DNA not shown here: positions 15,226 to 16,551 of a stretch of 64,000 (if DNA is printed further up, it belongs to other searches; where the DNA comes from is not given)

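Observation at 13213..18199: Self-contained five-gene Hdr-like operon joining an HdrCBA-type module to a membrane HdrDE-type module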

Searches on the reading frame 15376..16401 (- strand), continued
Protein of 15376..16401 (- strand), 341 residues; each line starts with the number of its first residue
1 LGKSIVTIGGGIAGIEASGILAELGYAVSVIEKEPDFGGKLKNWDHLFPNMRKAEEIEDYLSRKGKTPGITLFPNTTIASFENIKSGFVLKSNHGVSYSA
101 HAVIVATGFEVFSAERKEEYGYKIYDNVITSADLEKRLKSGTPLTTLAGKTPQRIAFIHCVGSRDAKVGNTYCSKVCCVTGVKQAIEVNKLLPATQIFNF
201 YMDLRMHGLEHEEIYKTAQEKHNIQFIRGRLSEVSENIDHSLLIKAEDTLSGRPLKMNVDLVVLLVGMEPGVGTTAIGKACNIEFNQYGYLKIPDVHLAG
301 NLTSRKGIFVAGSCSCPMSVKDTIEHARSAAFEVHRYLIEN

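Call 86: search_protein_families(library=pfam, proteins=[L032:13-1377:+, L032:1384-2265:+, L079:138-998:+, L079:1175-2314:+, L079:2322-2753:+, L061:3364-4695:+, L073:13178-15415:+, L068:6799-8010:+, L080:13407-15344:+, L068:13467-14087:+], max_evalue=0.00001)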
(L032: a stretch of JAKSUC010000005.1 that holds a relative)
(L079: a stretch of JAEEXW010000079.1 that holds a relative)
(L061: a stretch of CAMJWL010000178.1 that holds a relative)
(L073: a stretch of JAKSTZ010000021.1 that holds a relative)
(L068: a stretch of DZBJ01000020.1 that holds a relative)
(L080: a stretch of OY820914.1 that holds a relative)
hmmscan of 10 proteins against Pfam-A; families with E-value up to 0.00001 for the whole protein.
L032:13-1377:+ (454 aa): 2 families
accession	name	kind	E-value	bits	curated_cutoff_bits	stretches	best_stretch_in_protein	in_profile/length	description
PF00691.25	OmpA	-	1.1e-15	58.2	27.2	1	356-442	1-91/98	OmpA family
PF13620.12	CarboxypepD_reg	-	1.4e-07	32.2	32.3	0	257-321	2-64/82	Carboxypeptidase regulatory-like domain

L032:1384-2265:+ (293 aa): 2 families
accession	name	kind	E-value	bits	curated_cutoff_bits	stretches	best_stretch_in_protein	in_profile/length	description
PF00781.29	DAGK_cat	-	2.9e-29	101.6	23.6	1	8-127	1-123/125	Diacylglycerol kinase catalytic domain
PF19279.4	YegS_C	-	5.8e-20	72.1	27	1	139-274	4-140/158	YegS C-terminal NAD kinase beta sandwich-like domain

L079:138-998:+ (286 aa): 4 families
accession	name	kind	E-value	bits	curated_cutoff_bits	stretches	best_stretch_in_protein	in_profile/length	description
PF04542.20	Sigma70_r2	-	6e-18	64.9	24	1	55-123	2-70/71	Sigma-70 region 2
PF04545.22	Sigma70_r4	-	7.6e-17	61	24.1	1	222-274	1-50/50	Sigma-70, region 4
PF04539.22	Sigma70_r3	-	1.1e-14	54.7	25.3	1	135-202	3-70/78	Sigma-70 region 3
PF00140.25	Sigma70_r1_2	-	2.6e-13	50.1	22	1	17-48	2-33/34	Sigma-70 factor, region 1.2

L079:1175-2314:+ (379 aa): 1 family
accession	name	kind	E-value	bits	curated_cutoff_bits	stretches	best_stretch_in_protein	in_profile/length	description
PF19788.4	DUF6272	-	1.1e-68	229.5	26.6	2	51-179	4-134/134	Family of unknown function (DUF6272)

L079:2322-2753:+ (143 aa): 1 family
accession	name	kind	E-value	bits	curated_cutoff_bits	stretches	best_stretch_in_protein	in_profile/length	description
PF09345.15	SiaC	-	1.2e-31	109.3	24.5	1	7-123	1-119/120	SiaC family regulatory phosphoprotein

L061:3364-4695:+ (443 aa): 2 families
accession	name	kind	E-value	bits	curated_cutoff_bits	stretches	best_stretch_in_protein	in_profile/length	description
PF13173.12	AAA_14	-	1.3e-23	83.9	27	1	24-156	3-128/129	AAA domain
PF13635.12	DUF4143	-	1.2e-16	61.3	28.1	1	231-396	8-160/160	Domain of unknown function (DUF4143)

L073:13178-15415:+ (745 aa): 2 families
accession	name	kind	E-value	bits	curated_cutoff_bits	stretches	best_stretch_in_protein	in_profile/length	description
PF00999.27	Na_H_Exchanger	-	5.2e-56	190.5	26.2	1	16-377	5-373/375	Sodium/hydrogen exchanger, transmembrane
PF02080.26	TrkA_C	-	4.2e-26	91.1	27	2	589-659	1-70/71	TrkA-C domain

L068:6799-8010:+ (403 aa): 1 family
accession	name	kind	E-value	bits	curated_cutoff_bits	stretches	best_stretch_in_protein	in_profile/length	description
PF00150.24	Cellulase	-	7.1e-29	101.6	23.5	1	82-338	12-269/272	Cellulase (glycosyl hydrolase family 5)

L080:13407-15344:+ (645 aa): 11 families
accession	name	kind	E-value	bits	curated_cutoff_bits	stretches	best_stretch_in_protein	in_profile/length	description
PF07719.23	TPR_2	-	4.3e-20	70.5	27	0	508-541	1-34/34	Tetratricopeptide repeat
PF00515.34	TPR_1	-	1.2e-17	63.3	27.8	0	508-541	1-34/34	Tetratricopeptide repeat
PF13181.12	TPR_8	-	3e-13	49.2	25.7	0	509-541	2-34/34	Tetratricopeptide repeat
PF13431.12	TPR_17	-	4.6e-13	48.8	24.4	0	462-493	2-33/34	Tetratricopeptide repeat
PF13414.12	TPR_11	-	1.9e-11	43.9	26.8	0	521-548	7-34/42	TPR repeat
PF14559.12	TPR_19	-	5.8e-11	43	25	0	578-621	1-44/68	Tetratricopeptide repeat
PF13432.12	TPR_16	-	3.7e-10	40.5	32.7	0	446-504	4-62/65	Tetratricopeptide repeat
PF13371.12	TPR_9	-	1.6e-09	38.1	35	0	498-544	20-65/73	Tetratricopeptide repeat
PF13428.12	TPR_14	-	1.2e-08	35.3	23.5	0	509-548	2-41/44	Tetratricopeptide repeat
PF13231.12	PMT_2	-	2.5e-07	31.5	26.1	1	121-258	21-154/160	Dolichyl-phosphate-mannose-protein mannosyltransferase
PF13174.12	TPR_6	-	3e-07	31.1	26.3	0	604-626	2-24/33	Tetratricopeptide repeat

L068:13467-14087:+ (206 aa): 0 families
